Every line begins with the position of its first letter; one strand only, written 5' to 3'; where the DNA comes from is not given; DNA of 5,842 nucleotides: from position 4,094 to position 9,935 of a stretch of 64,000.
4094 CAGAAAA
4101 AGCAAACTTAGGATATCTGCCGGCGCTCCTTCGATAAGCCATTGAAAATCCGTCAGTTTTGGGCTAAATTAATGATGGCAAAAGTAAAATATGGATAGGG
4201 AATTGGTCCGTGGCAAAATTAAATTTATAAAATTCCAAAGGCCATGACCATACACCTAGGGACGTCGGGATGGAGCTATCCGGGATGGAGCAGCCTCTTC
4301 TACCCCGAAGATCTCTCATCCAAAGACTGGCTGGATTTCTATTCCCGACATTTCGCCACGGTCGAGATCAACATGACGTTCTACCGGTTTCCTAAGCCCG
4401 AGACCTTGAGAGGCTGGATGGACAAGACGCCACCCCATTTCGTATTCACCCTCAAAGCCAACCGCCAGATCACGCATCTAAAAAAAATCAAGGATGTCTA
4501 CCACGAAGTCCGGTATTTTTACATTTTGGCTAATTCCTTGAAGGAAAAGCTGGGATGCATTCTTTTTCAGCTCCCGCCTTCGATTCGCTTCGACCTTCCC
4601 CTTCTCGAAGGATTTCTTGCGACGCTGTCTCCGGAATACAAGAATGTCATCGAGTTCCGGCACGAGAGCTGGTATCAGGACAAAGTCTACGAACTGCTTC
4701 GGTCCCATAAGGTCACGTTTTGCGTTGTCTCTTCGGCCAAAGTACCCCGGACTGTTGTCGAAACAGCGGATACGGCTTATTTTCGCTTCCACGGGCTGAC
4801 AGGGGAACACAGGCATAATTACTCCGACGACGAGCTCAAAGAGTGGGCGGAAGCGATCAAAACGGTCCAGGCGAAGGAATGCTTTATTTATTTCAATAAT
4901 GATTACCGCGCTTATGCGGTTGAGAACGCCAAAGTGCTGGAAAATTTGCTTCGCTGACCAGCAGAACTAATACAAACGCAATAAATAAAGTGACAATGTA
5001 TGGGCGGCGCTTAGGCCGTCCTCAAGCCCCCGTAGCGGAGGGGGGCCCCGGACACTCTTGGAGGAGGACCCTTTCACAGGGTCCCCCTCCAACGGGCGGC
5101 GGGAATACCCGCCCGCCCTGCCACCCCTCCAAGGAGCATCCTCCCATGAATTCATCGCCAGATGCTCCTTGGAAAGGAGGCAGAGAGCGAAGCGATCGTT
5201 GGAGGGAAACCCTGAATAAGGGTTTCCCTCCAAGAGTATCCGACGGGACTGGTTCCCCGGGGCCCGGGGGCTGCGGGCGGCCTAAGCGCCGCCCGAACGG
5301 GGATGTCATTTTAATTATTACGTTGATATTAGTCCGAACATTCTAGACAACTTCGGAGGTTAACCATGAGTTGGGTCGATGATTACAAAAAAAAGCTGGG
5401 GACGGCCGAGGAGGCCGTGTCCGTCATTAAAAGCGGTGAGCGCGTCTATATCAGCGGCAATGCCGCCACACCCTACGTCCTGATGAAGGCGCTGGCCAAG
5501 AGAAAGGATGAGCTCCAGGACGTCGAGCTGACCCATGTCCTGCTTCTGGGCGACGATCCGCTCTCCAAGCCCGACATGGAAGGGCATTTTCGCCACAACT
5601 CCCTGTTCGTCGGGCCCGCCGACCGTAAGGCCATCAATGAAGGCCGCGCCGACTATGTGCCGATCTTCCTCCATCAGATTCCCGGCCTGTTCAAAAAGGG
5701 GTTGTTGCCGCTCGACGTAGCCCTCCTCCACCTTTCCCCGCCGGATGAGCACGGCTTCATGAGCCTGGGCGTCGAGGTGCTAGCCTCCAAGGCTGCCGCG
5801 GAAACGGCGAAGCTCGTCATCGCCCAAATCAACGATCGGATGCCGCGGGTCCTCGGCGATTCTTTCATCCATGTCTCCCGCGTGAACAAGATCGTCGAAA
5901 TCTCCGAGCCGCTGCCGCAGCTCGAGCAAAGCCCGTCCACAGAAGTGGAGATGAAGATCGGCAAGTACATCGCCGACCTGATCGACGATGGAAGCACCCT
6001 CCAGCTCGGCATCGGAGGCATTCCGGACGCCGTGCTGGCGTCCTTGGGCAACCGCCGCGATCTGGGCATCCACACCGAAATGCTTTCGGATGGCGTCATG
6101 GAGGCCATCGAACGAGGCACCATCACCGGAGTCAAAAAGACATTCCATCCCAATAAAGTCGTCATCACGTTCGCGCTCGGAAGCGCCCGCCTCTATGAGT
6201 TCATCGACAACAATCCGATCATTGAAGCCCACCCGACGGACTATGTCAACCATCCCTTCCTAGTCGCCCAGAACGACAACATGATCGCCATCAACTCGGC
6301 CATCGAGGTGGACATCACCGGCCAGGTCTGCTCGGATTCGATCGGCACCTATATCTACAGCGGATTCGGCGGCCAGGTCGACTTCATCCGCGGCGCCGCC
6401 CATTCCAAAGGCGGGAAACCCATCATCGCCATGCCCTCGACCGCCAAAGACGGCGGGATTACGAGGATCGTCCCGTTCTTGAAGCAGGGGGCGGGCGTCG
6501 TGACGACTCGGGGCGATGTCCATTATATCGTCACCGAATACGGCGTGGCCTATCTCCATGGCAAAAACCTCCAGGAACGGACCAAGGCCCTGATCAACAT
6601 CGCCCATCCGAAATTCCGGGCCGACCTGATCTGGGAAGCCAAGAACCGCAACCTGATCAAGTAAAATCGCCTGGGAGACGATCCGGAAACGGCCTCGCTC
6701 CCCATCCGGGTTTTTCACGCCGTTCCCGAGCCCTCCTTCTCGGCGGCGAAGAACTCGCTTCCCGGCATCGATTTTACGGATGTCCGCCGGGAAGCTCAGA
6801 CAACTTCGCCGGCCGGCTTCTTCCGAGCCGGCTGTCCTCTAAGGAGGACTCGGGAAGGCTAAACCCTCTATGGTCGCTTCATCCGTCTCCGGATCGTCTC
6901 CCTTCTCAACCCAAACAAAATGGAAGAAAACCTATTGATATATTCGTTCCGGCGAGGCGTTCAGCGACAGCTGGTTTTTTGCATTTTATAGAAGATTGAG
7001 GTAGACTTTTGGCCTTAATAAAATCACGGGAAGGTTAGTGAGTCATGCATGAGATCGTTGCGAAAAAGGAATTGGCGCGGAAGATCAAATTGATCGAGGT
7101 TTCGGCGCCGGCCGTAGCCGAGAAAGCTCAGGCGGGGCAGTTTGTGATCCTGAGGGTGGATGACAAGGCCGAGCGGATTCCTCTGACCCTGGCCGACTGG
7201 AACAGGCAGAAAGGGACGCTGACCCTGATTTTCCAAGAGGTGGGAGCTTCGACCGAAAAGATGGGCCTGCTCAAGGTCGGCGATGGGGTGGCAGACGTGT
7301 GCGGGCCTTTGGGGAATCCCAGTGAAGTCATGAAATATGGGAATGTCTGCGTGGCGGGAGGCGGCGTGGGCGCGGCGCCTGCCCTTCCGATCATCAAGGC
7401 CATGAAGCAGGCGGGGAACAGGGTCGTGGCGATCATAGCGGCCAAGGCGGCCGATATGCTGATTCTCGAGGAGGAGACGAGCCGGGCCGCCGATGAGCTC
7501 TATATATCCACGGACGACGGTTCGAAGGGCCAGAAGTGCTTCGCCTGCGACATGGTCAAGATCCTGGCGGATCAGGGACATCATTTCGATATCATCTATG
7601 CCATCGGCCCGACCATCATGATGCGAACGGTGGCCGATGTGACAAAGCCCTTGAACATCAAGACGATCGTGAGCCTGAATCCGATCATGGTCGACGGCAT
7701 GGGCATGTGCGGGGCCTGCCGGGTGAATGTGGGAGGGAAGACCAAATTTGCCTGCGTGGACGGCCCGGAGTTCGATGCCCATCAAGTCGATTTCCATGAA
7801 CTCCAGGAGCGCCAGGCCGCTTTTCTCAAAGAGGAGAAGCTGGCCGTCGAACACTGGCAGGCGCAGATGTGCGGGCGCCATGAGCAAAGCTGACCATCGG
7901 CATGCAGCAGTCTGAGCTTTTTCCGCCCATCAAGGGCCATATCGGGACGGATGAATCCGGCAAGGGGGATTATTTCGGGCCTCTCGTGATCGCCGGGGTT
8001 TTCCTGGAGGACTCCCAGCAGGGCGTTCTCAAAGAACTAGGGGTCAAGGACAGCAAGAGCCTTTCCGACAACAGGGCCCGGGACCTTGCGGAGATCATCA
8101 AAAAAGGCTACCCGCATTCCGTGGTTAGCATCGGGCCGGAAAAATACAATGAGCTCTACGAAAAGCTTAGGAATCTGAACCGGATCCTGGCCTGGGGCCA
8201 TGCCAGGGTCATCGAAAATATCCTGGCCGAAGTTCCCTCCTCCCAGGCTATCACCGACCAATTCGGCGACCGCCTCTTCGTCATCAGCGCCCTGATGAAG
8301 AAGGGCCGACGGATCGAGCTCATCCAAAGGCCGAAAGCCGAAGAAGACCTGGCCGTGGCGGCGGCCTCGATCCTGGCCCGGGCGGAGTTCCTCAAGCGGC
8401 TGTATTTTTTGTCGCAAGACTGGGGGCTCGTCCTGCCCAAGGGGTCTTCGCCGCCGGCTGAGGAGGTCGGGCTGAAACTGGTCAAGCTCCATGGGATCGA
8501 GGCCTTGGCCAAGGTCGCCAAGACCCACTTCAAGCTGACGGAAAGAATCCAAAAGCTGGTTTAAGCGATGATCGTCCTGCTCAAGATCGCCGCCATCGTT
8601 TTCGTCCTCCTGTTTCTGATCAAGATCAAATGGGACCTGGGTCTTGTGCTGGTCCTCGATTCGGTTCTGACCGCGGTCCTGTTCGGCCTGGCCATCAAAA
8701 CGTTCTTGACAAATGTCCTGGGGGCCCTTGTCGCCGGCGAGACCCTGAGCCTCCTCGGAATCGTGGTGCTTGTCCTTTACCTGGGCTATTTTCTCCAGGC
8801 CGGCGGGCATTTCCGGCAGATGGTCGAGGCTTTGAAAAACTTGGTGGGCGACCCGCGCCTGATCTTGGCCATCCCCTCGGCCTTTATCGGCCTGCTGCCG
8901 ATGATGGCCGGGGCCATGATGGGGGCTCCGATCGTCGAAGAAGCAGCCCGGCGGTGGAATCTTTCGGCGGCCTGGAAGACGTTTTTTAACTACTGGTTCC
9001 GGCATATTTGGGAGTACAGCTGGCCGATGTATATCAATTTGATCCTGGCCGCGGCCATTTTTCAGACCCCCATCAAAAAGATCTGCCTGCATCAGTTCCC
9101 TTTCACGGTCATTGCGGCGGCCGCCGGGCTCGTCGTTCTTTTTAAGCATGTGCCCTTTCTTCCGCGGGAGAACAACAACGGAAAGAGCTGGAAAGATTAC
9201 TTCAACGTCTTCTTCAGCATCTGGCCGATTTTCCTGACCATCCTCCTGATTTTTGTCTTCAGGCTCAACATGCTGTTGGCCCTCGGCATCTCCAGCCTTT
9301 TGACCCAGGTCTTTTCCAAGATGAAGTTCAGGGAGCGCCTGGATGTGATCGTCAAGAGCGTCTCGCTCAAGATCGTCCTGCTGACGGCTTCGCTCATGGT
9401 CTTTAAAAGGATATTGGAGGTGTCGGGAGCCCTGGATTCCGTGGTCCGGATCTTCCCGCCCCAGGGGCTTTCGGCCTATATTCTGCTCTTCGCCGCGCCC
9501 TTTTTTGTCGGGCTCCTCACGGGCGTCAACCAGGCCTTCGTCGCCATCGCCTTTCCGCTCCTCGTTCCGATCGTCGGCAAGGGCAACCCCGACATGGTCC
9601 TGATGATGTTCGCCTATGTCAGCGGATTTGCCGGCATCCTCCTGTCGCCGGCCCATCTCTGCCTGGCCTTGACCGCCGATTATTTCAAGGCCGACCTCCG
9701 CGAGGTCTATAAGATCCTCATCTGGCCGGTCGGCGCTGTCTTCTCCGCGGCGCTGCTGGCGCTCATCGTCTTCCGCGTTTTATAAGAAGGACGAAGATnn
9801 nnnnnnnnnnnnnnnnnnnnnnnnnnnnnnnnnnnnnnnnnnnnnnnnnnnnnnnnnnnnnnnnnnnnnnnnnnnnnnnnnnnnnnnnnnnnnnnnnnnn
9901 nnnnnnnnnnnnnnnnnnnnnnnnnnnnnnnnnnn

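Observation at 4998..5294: Multi-copy ~290-bp self-complementary intergenic element whose termini covary between copies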

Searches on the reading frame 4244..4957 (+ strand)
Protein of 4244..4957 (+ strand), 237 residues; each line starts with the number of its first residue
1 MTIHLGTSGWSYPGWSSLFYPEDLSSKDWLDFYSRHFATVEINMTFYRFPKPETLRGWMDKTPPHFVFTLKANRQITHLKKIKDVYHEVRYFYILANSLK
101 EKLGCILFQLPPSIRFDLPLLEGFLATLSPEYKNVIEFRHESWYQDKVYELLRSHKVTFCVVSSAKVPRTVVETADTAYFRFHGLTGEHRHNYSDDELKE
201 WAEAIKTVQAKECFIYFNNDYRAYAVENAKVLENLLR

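Call 39: search_protein_families(library=pfam, proteins=[window:4244-4957:+])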
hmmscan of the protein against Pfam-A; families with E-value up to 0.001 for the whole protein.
window:4244-4957:+ (237 aa): 1 family
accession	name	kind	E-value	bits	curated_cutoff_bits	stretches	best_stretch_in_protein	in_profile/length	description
PF01904.24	DUF72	-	2.8e-70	237.2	25.3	1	20-234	1-216/217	Protein of unknown function DUF72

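Call 53: find_homologous_proteins(query=window:4244-4957:+, max_evalue=1e-40)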
Query window:4244-4957:+ (237 aa): 7059 proteins with E <= 1e-40 among 8000 candidates; the best 120 are listed.
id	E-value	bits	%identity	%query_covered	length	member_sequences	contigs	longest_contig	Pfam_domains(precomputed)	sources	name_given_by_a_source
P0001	1.3e-161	554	100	100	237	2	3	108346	PF01904.25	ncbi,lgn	-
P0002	7.0e-160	548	99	100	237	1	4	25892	PF01904.25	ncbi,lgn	-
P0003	2.8e-154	530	95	100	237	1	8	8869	PF01904.25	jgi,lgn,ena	jgi:uncharacterized protein YecE (DUF72 family)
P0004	1.0e-153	528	94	100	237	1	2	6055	PF01904.25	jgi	jgi:uncharacterized protein YecE (DUF72 family)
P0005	1.0e-147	508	90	100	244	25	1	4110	PF01904.25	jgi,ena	-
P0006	1.8e-142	491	87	100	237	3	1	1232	PF01904.25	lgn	-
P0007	2.1e-139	481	86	100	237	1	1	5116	PF01904.25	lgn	-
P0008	3.3e-137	474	85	100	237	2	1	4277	PF01904.25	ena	-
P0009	7.5e-136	469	84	100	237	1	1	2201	PF01904.25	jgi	jgi:uncharacterized protein YecE (DUF72 family)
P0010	7.9e-136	469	84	100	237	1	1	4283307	PF01904.25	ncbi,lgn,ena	-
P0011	4.7e-135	467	83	100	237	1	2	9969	PF01904.25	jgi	jgi:uncharacterized protein YecE (DUF72 family)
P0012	5.5e-135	467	83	100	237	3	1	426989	PF01904.25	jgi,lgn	jgi:uncharacterized protein YecE (DUF72 family)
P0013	5.7e-135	467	83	100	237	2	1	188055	PF01904.25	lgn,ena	-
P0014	1.1e-134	466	83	100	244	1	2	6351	PF01904.25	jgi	jgi:uncharacterized protein YecE (DUF72 family)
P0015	1.5e-133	462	82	100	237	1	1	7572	PF01904.25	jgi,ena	-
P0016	1.9e-133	462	82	100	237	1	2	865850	PF01904.25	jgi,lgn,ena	-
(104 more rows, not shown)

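Call 54: find_encoding_contigs(protein=P0003, flank=1500, max_places=4)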
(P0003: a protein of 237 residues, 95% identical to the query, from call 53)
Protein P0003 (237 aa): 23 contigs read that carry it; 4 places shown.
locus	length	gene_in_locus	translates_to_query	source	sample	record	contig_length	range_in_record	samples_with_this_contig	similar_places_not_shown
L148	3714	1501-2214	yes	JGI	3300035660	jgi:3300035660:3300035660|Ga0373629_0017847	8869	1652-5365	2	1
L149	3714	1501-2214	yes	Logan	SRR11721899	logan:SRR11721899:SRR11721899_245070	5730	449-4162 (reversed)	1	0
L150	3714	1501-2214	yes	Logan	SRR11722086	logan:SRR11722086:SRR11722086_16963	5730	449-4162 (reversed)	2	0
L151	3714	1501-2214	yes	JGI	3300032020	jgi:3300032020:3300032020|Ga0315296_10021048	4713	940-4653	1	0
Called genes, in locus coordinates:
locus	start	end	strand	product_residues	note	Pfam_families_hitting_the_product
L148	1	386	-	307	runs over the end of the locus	PF00294:PfkB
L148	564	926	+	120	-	-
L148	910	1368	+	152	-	PF13443:HTH_26, PF01381:HTH_3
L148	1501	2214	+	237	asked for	PF01904:DUF72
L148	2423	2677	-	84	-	-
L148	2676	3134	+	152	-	PF19823:DUF6305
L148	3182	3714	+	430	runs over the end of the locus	-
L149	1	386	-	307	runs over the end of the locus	PF00294:PfkB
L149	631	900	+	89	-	-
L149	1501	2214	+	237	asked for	PF01904:DUF72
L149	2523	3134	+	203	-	PF19823:DUF6305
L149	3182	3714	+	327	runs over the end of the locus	?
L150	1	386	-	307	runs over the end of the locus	PF00294:PfkB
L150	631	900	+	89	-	-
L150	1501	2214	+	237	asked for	PF01904:DUF72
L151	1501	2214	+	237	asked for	PF01904:DUF72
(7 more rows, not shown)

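Call 55: find_encoding_contigs(protein=P0010, flank=1500, max_places=2)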
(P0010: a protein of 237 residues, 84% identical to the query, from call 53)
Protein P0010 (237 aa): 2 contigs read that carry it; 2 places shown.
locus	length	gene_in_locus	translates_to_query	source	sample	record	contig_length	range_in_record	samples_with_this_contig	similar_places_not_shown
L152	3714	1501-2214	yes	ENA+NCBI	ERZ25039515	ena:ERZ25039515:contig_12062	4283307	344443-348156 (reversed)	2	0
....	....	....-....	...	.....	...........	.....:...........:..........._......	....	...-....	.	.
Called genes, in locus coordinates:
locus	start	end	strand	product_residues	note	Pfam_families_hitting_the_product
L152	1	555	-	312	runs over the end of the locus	PF00294:PfkB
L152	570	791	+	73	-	-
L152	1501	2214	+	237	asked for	PF01904:DUF72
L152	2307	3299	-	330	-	PF00248:Aldo_ket_red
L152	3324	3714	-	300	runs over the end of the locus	PF12895:ANAPC3 (faint), PF13176:TPR_7 (faint), PF07719:TPR_2 (faint), PF13424:TPR_12 (faint), PF14559:TPR_19 (faint), PF00515:TPR_1 (faint), PF13414:TPR_11 (weak), PF13432:TPR_16 (weak), +3 more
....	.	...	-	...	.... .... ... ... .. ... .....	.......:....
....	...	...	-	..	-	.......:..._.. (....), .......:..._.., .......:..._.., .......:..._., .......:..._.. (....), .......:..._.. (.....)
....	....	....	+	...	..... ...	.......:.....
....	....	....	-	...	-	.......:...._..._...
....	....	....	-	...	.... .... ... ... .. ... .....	?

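Call 56: find_encoding_contigs(protein=P0012, flank=1500, max_places=2)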
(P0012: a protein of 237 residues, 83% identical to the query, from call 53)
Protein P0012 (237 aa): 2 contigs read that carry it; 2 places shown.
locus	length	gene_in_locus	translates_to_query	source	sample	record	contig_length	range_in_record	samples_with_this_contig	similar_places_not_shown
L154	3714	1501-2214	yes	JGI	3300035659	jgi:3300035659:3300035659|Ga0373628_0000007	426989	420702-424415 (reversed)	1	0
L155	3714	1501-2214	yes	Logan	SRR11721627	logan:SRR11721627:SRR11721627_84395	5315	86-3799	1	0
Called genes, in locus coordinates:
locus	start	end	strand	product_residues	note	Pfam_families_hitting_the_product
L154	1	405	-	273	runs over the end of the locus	PF00359:PTS_EIIA_2, PF02591:Zn_ribbon_9 (weak)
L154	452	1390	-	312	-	PF00294:PfkB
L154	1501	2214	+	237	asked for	PF01904:DUF72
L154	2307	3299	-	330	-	PF00248:Aldo_ket_red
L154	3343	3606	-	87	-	-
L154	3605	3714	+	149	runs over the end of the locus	PF19823:DUF6305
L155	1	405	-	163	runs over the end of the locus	?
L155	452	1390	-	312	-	PF00294:PfkB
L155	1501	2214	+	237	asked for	PF01904:DUF72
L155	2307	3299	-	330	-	PF00248:Aldo_ket_red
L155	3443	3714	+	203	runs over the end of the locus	PF19823:DUF6305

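Call 57: find_encoding_contigs(protein=P0016, flank=1500, max_places=2)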
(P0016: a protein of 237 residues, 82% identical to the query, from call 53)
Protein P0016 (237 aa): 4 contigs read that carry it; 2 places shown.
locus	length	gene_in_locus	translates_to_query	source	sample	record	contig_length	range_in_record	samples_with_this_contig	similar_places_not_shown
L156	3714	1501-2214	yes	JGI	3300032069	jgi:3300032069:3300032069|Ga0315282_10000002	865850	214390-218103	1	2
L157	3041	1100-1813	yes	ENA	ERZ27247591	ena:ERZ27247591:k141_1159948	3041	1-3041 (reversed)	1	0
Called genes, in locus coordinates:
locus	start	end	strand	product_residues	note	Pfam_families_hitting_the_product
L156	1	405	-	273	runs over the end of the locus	PF00359:PTS_EIIA_2, PF02591:Zn_ribbon_9 (weak)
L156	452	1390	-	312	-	PF00294:PfkB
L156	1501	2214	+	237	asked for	PF01904:DUF72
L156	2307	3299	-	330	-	PF00248:Aldo_ket_red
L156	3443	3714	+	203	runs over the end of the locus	PF19823:DUF6305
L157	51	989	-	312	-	PF00294:PfkB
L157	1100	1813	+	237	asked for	PF01904:DUF72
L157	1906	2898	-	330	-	PF00248:Aldo_ket_red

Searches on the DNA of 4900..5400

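Call 33: search_rna_families(source=window, start=4900, end=5400, threshold=evalue, max_evalue=1)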
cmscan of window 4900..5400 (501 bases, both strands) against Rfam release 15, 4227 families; matches with E-value up to 1: 14.
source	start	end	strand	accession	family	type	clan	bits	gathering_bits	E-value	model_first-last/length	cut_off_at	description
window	5199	5233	+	RF03912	mir-4659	Gene; miRNA;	-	25.8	92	0.0052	20-54/73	no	mir-4659 microRNA precursor family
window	5199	5233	-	RF03912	mir-4659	Gene; miRNA;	-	25.7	92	0.0058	20-54/73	no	mir-4659 microRNA precursor family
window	5111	5188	-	RF01897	mir-188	Gene; miRNA;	-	24.7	72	0.013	1-84/84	no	mir-188 microRNA precursor family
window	5197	5235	-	RF00939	mir-504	Gene; miRNA;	-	23.1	57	0.025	1-78/78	no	mir-504 microRNA precursor family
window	5115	5186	-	RF03861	mir-4484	Gene; miRNA;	-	22.6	90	0.14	1-89/89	no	mir-4484 microRNA precursor family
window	5275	5301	+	RF01785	blv_FSE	Cis-reg; frameshift_element;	-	19.7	34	0.26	1-27/27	no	ribosomal frameshift site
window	5114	5187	+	RF03632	MIR1882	Gene; miRNA;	-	19.5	107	0.27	1-131/131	no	MIR1882 microRNA precursor family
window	5262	5306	-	RF03013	nadA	Gene; sRNA;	-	18.2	37.5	0.19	8-55/62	no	nadA riboswitch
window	5107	5190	-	RF01015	mir-885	Gene; miRNA;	-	18.1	66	0.51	1-74/74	no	mir-885 microRNA precursor family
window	5033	5203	+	RF02354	BjrC80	Gene; sRNA;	-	17.5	80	0.42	1-162/162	no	Bradyrhizobiaceae sRNA BjrC80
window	5037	5132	+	RF02232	sX13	Gene; sRNA;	-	17.5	50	0.53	1-115/115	no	Xanthomonadaceae sRNA sX13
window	4996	5123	-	RF02354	BjrC80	Gene; sRNA;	-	17.1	80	0.5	1-162/162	no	Bradyrhizobiaceae sRNA BjrC80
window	4916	4959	+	RF01274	sR45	Gene; snRNA; snoRNA; CD-box;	-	15.9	40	0.73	1-55/55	no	Small nucleolar RNA sR45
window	5022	5115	-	RF02487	GlsR24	Gene; snRNA; snoRNA; HACA-box;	-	13.9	100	0.6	31-141/147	no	Small nucleolar RNA GlsR24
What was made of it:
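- On Structured non-coding RNA family: Around A there are only sub-threshold microRNA-hairpin noise matches (call 33).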

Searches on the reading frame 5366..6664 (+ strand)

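Call 39: search_protein_families(library=pfam, proteins=[window:5366-6664:+])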
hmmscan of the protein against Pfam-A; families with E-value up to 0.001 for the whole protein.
window:5366-6664:+ (432 aa): 3 families
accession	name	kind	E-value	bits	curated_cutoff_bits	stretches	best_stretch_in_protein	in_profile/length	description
PF13336.12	AcetylCoA_hyd_C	-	1.5e-68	230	23.7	1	272-424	1-153/154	Acetyl-CoA hydrolase/transferase C-terminal domain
PF02550.21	AcetylCoA_hydro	-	1.3e-38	133.5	24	1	6-178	4-188/198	Acetyl-CoA hydrolase/transferase N-terminal domain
PF00455.28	DeoRC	-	3.1e-05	24.4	31.8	0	196-240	7-51/160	DeoR C terminal sensor domain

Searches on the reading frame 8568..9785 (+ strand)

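Call 74: search_protein_families(library=pfam, proteins=[window:8568-9785:+], max_evalue=0.00001)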
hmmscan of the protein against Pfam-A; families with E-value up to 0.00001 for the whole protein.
window:8568-9785:+ (405 aa): 1 family
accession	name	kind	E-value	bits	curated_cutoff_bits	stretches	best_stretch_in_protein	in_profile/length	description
PF04165.18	DUF401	-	6.9e-54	184.1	24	1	3-400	4-389/393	Protein of unknown function (DUF401)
